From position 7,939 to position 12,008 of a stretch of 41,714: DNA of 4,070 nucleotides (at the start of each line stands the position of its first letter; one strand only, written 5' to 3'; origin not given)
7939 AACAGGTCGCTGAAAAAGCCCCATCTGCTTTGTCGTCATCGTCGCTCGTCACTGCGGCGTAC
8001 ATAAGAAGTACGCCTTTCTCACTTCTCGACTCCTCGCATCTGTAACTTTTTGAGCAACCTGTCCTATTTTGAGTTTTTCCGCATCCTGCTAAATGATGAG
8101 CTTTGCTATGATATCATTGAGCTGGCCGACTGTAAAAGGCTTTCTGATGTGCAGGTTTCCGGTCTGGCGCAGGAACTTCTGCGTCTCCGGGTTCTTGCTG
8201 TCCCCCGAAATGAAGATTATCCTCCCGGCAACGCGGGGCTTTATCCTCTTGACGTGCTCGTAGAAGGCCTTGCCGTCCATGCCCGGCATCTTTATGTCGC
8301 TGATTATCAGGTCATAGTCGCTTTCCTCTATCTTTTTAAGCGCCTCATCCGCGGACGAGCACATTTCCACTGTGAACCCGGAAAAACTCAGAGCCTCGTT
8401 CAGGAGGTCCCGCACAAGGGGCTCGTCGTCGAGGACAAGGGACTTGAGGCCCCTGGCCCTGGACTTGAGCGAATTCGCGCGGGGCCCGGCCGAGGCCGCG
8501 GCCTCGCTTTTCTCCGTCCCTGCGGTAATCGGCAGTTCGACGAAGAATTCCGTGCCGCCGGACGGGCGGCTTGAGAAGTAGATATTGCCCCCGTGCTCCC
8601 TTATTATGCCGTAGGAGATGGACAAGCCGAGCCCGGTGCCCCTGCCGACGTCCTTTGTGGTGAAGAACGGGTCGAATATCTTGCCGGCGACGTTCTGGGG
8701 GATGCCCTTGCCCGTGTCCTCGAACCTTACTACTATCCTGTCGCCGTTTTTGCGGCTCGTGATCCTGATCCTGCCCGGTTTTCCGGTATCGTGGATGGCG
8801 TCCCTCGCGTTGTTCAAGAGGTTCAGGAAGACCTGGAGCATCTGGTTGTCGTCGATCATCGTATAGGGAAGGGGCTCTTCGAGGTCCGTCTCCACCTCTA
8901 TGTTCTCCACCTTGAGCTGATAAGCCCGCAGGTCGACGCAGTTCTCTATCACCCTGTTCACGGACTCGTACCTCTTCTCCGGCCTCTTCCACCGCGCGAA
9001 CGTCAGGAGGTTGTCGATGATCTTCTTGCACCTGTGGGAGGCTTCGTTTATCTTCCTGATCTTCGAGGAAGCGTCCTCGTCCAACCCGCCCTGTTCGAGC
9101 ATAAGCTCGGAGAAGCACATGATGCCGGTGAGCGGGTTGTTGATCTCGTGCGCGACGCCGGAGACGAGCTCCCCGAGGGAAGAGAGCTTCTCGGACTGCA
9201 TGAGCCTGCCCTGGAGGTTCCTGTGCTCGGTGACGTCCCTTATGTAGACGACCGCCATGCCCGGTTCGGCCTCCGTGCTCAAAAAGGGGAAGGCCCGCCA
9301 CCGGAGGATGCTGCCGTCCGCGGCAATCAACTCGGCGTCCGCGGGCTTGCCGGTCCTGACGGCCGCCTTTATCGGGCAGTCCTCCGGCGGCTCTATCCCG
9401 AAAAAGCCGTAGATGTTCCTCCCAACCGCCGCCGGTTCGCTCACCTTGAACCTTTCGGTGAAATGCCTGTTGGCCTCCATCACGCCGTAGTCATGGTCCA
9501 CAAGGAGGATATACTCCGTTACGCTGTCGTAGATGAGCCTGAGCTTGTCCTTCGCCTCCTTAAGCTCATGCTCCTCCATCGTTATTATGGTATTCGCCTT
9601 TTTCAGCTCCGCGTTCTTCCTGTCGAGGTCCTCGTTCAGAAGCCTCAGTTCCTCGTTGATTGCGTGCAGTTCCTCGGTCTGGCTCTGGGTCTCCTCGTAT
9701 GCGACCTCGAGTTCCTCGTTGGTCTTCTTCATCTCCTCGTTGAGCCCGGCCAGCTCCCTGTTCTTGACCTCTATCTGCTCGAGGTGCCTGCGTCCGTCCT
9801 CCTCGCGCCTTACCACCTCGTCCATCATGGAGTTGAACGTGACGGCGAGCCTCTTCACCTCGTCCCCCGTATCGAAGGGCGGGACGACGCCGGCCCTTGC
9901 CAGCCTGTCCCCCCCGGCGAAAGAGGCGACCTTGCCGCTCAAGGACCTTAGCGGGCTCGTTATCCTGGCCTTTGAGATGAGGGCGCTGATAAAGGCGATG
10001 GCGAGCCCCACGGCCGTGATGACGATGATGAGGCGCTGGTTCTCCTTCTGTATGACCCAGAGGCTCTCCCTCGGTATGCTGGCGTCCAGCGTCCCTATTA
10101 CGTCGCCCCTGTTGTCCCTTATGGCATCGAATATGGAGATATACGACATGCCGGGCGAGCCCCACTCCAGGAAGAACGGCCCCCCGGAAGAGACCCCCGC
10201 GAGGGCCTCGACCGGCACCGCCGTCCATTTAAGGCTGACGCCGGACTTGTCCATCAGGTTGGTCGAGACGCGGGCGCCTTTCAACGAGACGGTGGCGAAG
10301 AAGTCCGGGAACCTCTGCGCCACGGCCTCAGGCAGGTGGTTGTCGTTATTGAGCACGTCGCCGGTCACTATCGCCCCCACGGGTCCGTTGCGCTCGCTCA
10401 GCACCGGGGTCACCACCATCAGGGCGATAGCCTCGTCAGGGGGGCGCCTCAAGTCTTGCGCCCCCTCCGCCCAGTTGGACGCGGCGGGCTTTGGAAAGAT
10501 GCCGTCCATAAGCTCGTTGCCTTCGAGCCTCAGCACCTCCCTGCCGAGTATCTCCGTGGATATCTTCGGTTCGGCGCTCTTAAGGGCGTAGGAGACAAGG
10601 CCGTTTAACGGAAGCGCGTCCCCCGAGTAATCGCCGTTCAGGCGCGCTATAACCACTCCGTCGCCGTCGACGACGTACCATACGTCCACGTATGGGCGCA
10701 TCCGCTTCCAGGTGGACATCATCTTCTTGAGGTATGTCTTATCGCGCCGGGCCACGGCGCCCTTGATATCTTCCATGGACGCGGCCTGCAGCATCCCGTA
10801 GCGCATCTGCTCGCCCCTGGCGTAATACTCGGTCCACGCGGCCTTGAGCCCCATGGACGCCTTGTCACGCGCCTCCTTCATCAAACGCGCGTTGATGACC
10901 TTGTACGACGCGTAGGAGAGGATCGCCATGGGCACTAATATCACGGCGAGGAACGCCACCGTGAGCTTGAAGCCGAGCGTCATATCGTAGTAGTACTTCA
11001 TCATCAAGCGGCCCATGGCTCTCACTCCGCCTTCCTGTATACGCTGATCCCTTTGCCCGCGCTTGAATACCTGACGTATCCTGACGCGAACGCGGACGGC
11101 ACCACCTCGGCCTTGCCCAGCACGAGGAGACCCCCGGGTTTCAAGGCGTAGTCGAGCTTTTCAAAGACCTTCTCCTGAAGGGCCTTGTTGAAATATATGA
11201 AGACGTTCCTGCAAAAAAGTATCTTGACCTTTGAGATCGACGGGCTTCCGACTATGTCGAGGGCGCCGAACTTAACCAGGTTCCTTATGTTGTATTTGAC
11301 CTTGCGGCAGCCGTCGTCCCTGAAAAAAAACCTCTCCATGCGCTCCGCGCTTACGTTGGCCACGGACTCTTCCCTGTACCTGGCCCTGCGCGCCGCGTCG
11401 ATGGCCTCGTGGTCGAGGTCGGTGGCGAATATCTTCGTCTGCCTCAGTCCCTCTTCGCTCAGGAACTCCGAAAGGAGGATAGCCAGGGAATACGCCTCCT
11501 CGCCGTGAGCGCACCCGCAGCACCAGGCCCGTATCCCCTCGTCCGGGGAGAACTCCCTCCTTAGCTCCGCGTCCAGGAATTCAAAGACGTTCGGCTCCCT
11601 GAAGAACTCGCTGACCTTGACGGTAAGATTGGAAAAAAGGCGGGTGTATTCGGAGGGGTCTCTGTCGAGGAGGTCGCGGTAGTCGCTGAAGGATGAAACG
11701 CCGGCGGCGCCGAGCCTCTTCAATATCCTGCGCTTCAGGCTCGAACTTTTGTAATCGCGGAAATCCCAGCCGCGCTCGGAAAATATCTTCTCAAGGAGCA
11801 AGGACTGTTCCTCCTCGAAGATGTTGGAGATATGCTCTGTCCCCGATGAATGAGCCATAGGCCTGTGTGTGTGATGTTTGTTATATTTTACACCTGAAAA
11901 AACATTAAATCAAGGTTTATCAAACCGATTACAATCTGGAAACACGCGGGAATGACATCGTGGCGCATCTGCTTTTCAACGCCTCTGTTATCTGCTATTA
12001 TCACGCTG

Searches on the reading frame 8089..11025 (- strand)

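Call 38: search_protein_families(library=pfam, proteins=[window:8089-11025:-], max_evalue=0.001)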
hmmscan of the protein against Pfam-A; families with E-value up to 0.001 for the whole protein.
window:8089-11025:- (978 aa): 8 families
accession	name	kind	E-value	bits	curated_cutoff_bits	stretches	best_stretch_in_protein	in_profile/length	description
PF02518.31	HATPase_c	-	8e-25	87.9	26.4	1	725-834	2-110/111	Histidine kinase-, DNA gyrase B-, and HSP90-like ATPase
PF00072.30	Response_reg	-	2.1e-21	76.6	30.2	1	863-973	2-110/111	Response regulator receiver domain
PF00512.31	HisKA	-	5.2e-17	62.1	26.9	1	617-679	2-63/66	His Kinase A (phospho-acceptor) domain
PF08448.16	PAS_4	-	5.8e-08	33.4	23.1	1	500-602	2-109/110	PAS fold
PF00672.30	HAMP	-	1.2e-07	32.3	25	1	354-404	5-51/53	HAMP domain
PF17202.10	sCache_3_3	-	3.5e-06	27.8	28.8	1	224-321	2-99/107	Single cache domain 3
PF13426.13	PAS_9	-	8.1e-05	23.3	27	1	505-600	3-103/103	PAS domain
PF14501.12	HATPase_c_5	-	0.00047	20.5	22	0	728-818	5-89/102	GHKL domain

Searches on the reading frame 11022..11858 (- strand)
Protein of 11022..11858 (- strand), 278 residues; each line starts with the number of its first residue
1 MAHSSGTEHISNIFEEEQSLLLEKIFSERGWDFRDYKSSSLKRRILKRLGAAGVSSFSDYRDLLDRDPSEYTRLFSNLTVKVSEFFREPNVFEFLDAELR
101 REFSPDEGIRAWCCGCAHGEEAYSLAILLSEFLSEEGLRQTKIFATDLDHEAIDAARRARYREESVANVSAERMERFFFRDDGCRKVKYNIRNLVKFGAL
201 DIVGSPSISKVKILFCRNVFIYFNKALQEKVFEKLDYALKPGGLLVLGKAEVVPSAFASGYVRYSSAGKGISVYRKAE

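Call 38: search_protein_families(library=pfam, proteins=[window:11022-11858:-], max_evalue=0.001)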
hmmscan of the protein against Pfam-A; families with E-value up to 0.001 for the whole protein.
window:11022-11858:- (278 aa): 2 families
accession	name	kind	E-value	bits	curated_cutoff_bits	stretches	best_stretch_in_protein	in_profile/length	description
PF01739.24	CheR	-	2.2e-47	161.5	27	1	82-255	2-181/195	CheR methyltransferase, SAM binding domain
PF03705.20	CheR_N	-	1.1e-13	51.1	27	1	20-68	5-53/53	CheR methyltransferase, all-alpha domain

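Call 74: find_encoding_contigs(protein=window:11022-11858:-, flank=6000, max_places=4)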
Protein window:11022-11858:- (278 aa): no gene with exactly this product is on record in the collection.
